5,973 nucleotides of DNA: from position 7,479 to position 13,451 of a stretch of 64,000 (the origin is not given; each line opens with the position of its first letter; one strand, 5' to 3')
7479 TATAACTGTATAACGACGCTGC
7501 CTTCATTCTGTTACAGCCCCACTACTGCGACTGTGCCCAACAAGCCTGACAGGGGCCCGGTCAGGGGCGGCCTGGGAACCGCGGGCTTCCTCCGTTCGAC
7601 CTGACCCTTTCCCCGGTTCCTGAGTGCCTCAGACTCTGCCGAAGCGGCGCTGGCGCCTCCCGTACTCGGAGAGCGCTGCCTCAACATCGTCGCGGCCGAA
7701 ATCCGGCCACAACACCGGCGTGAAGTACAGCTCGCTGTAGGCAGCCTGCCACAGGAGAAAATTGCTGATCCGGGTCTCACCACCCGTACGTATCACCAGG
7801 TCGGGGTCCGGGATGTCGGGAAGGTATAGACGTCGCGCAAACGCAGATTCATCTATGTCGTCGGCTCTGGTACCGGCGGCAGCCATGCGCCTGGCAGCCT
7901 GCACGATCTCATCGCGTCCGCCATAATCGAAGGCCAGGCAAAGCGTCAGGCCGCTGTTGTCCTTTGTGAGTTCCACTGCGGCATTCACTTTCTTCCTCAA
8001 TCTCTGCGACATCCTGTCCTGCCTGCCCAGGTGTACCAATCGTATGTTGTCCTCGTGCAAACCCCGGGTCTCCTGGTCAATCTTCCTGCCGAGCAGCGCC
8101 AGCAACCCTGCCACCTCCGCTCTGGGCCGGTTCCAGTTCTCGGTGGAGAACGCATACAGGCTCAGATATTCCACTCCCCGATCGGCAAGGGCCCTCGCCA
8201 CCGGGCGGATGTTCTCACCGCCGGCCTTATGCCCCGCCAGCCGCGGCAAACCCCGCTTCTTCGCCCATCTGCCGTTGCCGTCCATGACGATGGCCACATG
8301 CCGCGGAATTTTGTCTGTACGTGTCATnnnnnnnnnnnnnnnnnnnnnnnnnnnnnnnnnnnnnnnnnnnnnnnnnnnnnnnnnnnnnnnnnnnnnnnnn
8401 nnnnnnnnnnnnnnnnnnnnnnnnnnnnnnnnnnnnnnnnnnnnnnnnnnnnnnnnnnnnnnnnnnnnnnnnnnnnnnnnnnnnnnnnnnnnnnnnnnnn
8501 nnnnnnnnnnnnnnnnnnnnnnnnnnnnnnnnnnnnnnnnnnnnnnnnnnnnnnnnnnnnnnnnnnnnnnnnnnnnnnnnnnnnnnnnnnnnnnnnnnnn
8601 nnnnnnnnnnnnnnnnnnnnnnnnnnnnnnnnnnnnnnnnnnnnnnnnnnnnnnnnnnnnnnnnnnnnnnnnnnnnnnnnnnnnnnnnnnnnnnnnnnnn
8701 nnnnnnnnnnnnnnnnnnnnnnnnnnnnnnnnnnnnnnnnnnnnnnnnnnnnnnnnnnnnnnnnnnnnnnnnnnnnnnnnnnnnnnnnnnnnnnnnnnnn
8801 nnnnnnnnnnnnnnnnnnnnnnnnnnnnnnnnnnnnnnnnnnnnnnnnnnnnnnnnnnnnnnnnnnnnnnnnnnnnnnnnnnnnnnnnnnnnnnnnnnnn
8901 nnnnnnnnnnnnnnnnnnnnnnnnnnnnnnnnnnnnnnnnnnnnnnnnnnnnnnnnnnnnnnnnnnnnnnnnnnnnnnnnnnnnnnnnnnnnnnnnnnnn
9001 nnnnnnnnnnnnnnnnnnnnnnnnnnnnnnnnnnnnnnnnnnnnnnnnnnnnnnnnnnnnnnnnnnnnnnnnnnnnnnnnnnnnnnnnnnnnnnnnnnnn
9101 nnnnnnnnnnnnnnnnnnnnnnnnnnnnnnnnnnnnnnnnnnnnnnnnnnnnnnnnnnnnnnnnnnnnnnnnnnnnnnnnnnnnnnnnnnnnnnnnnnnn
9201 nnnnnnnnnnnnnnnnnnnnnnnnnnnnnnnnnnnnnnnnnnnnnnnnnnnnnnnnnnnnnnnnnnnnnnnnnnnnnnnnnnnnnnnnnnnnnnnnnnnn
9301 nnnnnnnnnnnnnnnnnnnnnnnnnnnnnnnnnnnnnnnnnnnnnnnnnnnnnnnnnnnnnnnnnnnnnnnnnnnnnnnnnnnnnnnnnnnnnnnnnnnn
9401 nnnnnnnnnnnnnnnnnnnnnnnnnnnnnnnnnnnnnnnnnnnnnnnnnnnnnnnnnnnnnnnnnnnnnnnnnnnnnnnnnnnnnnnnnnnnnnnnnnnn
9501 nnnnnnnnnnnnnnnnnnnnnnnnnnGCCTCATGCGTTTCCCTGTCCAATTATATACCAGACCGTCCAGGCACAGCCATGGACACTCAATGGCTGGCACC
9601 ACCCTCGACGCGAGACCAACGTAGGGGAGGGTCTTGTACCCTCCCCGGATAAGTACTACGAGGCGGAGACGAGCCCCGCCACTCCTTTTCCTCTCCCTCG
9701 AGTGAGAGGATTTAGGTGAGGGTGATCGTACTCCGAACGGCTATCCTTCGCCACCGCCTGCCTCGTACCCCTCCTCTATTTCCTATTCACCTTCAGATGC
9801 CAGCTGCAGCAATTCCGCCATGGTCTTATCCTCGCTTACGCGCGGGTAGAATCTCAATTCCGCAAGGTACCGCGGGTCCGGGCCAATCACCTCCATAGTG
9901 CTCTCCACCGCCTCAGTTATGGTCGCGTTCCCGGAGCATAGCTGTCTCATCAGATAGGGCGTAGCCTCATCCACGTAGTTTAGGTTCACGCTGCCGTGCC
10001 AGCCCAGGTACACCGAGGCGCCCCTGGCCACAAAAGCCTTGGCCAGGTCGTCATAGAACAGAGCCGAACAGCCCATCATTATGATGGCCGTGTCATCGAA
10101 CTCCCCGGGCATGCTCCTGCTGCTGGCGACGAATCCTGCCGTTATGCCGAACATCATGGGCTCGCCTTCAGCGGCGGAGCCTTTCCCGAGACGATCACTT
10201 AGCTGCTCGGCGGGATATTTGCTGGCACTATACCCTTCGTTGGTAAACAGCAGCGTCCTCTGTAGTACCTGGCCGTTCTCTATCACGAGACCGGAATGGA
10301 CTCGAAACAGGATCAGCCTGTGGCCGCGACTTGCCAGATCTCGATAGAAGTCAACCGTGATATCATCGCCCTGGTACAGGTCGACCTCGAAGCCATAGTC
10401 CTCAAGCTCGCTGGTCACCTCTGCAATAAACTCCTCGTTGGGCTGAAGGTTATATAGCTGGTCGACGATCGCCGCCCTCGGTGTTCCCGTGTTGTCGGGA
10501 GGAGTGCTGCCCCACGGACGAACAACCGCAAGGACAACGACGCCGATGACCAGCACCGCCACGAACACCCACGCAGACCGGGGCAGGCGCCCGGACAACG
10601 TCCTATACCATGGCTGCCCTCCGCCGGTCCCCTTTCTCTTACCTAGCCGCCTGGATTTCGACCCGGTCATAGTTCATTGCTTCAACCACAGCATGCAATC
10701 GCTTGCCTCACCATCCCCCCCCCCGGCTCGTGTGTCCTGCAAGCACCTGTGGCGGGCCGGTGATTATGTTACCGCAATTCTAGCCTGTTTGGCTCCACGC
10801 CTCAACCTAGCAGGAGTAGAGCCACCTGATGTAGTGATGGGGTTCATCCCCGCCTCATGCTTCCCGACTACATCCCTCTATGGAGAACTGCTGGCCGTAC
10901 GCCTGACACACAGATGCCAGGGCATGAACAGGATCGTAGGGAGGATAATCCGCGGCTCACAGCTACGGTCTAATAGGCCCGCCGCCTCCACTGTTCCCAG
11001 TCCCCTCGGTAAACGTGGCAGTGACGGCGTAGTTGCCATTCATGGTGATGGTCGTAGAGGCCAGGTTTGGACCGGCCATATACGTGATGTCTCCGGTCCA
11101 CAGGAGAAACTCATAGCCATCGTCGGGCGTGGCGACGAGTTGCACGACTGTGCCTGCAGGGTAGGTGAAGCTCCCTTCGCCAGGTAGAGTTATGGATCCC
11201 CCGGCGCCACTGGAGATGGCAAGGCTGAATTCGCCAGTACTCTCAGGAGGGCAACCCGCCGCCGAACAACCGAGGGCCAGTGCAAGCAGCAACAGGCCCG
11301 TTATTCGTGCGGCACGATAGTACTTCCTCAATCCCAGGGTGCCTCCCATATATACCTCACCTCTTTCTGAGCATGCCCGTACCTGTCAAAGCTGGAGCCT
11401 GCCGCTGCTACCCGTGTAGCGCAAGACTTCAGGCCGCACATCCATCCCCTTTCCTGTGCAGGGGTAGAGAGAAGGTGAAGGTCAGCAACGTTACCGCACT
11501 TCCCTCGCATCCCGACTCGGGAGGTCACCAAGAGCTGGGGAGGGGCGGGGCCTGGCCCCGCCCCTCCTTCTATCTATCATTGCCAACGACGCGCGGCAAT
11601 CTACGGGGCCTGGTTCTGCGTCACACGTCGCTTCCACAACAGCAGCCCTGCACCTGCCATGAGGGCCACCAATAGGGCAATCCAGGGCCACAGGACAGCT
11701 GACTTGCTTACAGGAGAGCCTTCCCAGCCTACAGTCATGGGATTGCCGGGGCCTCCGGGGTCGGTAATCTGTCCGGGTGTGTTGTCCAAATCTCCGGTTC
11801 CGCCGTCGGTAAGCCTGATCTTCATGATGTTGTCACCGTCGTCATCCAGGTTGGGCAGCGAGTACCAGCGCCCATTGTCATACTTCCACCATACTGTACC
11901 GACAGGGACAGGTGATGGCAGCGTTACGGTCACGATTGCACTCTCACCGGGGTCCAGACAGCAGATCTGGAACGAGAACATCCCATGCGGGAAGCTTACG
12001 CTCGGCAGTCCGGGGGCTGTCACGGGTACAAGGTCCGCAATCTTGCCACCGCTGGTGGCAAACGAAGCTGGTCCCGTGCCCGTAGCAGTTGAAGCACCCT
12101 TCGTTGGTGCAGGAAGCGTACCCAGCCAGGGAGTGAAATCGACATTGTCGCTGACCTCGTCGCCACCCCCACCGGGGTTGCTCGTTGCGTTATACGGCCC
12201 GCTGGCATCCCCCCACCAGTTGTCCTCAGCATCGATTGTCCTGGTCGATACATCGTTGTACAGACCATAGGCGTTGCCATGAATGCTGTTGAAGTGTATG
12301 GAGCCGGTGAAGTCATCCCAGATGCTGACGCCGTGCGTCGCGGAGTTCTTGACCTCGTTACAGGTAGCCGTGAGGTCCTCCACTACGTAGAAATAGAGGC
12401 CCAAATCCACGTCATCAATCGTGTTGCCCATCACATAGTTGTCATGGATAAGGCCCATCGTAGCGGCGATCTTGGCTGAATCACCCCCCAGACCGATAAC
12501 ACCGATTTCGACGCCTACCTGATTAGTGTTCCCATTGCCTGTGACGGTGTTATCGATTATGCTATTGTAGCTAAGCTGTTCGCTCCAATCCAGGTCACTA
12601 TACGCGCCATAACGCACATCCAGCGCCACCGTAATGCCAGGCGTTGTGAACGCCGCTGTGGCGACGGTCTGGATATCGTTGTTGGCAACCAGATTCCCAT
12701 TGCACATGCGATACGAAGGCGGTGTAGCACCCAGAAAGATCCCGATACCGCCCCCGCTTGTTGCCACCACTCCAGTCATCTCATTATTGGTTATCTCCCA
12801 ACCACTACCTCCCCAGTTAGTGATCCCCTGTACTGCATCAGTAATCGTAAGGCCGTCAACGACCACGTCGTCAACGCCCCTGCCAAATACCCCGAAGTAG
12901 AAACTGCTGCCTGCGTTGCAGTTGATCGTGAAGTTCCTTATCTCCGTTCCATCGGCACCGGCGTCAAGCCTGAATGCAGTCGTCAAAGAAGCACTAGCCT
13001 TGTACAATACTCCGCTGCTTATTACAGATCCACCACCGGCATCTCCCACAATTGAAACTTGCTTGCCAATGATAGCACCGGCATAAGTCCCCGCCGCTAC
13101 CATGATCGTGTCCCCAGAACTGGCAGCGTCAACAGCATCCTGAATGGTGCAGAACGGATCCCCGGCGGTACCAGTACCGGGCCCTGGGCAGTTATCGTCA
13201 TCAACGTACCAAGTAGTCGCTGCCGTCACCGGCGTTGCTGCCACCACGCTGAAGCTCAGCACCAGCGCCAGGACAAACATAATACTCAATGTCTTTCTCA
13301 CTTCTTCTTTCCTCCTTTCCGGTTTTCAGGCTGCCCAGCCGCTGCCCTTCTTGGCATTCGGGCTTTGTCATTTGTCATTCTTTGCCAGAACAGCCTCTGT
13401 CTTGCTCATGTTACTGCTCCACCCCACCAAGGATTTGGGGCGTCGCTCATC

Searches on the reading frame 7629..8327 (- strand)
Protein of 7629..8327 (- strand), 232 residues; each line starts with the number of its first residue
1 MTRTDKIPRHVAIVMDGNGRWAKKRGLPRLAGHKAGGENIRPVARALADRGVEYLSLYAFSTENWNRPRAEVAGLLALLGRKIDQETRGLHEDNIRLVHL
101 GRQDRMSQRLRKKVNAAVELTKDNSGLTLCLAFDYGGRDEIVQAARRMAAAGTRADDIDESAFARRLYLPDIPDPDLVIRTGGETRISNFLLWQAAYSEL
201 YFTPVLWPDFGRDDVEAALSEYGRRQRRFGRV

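Call 35: search_protein_families(library=ncbifam, proteins=[window:7629-8327:-], max_evalue=1e-25)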
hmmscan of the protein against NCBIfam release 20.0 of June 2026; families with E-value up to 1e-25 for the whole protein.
window:7629-8327:- (232 aa): 16 families
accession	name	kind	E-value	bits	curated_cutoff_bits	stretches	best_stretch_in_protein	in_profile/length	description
NF011408.0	PRK14834.1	equivalog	3.2e-89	298.7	348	1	5-231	15-245/252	isoprenyl transferase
NF011405.0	PRK14830.1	equivalog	1.1e-88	297.1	304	1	4-232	19-251/251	undecaprenyl pyrophosphate synthase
NF011406.0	PRK14831.1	subfamily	6.6e-83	277.8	375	1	4-232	20-252/256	undecaprenyl pyrophosphate synthase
TIGR00055.1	uppS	equivalog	8.5e-80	267.4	109.55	1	7-230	1-228/228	polyprenyl diphosphate synthase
NF011407.0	PRK14833.1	equivalog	2.4e-76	256.5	325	1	5-232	2-232/233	di-trans,poly-cis-decaprenylcistransferase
NF007596.1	PRK10240.1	equivalog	1.7e-75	253.6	418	1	6-230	14-242/251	(2E,6E)-farnesyl-diphosphate-specific ditrans,polycis-undecaprenyl-diphosphate synthase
NF011412.0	PRK14839.1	equivalog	3.5e-74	249.2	334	1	9-231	11-228/240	di-trans,poly-cis-decaprenylcistransferase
NF011404.0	PRK14829.1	equivalog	3.7e-74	249.3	372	1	5-232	28-259/260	isoprenyl transferase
NF011411.0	PRK14838.1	equivalog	7.9e-73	244.8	417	1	5-231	10-238/244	isoprenyl transferase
NF011414.0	PRK14841.1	equivalog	2.9e-72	243.1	401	1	6-231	2-229/233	isoprenyl transferase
NF011402.0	PRK14827.1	equivalog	6.1e-64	216.2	535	1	4-231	64-295/296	decaprenyl diphosphate synthase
NF011415.0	PRK14842.1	equivalog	7.9e-63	212.1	360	1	5-230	6-236/241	isoprenyl transferase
NF011410.0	PRK14837.1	equivalog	3.1e-60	203.6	342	1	5-231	4-230/230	undecaprenyl pyrophosphate synthase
NF011413.0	PRK14840.1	equivalog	3.9e-60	203.6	410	1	3-231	14-250/250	isoprenyl transferase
NF011403.0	PRK14828.1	equivalog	3.9e-56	190.3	348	1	5-231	26-258/258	isoprenyl transferase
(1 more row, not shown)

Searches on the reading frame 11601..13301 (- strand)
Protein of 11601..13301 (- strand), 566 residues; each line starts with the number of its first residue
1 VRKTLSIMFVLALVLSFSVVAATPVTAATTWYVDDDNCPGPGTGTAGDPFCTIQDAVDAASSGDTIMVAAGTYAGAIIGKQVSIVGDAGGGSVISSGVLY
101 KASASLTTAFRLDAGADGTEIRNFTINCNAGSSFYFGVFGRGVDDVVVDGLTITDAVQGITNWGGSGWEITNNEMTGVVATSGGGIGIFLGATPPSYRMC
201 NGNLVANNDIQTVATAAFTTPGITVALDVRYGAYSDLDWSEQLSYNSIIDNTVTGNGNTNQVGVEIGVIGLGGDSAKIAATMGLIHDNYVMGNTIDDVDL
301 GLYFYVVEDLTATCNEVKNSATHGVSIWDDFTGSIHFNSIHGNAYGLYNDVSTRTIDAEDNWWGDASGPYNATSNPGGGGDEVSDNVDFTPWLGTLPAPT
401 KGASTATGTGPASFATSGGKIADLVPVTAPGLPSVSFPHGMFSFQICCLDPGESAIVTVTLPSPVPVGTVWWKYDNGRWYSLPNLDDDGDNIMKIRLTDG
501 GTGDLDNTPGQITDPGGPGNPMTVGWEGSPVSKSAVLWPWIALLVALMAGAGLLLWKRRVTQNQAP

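Call 35: search_protein_families(library=ncbifam, proteins=[window:11601-13301:-], max_evalue=1e-25)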
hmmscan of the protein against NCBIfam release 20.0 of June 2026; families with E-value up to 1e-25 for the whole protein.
window:11601-13301:- (566 aa): 1 family
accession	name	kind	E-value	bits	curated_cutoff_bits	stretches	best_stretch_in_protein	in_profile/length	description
NF041766.1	choice_anch_U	domain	1.1e-26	93.5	32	1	433-519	3-91/92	choice-of-anchor U domain-containing protein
